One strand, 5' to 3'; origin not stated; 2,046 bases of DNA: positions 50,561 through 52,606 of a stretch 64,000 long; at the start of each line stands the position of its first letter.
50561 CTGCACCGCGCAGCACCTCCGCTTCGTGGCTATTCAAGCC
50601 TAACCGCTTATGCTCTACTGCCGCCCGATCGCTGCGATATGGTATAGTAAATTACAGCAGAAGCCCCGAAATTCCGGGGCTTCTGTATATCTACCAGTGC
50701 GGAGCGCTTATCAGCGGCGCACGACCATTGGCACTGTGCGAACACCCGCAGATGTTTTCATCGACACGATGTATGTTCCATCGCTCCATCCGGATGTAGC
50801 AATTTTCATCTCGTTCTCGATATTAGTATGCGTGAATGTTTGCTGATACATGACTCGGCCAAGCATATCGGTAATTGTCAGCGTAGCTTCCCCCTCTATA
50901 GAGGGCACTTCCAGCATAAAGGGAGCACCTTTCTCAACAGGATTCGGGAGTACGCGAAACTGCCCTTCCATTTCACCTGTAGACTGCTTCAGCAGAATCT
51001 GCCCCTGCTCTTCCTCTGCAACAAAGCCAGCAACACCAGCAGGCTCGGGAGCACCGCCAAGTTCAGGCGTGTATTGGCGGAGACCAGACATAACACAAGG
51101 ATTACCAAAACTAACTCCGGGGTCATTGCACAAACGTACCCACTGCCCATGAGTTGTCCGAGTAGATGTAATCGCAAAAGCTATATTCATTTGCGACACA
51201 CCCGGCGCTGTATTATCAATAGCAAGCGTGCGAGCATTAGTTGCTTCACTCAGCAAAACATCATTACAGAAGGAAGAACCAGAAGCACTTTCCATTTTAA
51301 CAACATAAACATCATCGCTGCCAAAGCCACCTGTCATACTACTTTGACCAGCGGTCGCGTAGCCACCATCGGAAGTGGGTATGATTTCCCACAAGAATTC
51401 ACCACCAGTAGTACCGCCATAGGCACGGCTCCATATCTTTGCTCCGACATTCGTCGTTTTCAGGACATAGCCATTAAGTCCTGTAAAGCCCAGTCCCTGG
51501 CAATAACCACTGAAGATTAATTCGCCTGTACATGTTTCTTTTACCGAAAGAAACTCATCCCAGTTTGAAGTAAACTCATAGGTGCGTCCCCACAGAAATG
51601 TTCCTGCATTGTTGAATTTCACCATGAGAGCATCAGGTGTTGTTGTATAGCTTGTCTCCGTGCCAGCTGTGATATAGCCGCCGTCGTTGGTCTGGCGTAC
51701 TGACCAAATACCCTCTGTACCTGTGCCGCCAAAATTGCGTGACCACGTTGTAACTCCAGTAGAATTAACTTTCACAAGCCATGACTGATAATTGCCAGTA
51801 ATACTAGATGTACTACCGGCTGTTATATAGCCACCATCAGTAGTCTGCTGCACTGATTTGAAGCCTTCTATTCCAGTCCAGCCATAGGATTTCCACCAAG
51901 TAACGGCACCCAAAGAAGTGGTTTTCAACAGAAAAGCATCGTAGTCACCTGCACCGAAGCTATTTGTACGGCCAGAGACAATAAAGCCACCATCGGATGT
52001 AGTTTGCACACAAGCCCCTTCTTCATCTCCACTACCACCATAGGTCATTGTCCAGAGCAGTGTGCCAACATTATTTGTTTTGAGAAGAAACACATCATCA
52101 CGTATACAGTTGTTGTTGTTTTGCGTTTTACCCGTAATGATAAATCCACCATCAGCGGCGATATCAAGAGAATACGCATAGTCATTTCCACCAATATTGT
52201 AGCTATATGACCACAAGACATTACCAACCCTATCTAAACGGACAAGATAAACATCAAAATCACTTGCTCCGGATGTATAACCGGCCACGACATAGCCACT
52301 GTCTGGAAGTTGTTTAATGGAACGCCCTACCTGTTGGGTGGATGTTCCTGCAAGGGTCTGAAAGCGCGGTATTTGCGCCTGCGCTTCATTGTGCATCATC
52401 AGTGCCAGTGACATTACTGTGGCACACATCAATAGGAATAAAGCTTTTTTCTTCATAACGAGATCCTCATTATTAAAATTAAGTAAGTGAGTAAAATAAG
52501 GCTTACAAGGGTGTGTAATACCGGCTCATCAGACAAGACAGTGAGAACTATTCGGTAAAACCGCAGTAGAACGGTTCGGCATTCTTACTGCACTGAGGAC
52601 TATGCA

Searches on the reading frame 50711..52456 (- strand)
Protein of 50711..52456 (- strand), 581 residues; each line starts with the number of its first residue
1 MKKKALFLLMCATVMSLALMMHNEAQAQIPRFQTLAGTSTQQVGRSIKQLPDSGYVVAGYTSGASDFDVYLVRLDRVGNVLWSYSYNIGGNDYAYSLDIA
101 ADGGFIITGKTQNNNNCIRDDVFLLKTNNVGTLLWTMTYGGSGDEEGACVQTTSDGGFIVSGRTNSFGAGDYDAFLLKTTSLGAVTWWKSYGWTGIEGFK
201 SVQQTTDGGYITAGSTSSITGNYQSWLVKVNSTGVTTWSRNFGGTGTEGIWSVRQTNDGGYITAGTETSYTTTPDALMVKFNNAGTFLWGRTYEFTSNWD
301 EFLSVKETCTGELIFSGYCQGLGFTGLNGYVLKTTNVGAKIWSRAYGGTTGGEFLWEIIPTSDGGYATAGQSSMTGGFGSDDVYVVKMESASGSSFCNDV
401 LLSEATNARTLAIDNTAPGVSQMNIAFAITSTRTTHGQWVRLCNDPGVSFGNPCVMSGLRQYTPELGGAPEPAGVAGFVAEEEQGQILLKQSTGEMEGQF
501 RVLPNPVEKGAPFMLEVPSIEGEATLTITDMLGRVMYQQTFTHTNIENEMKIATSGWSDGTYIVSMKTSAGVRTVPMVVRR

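Call 52: search_protein_families(library=pfam, proteins=[window:50711-52456:-], max_evalue=0.00001)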
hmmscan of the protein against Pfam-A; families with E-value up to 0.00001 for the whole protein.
window:50711-52456:- (581 aa): 1 family
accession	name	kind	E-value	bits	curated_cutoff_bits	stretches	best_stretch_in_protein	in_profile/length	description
PF18962.6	Por_Secre_tail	-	4e-07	30.7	27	1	503-571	2-67/75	Secretion system C-terminal sorting domain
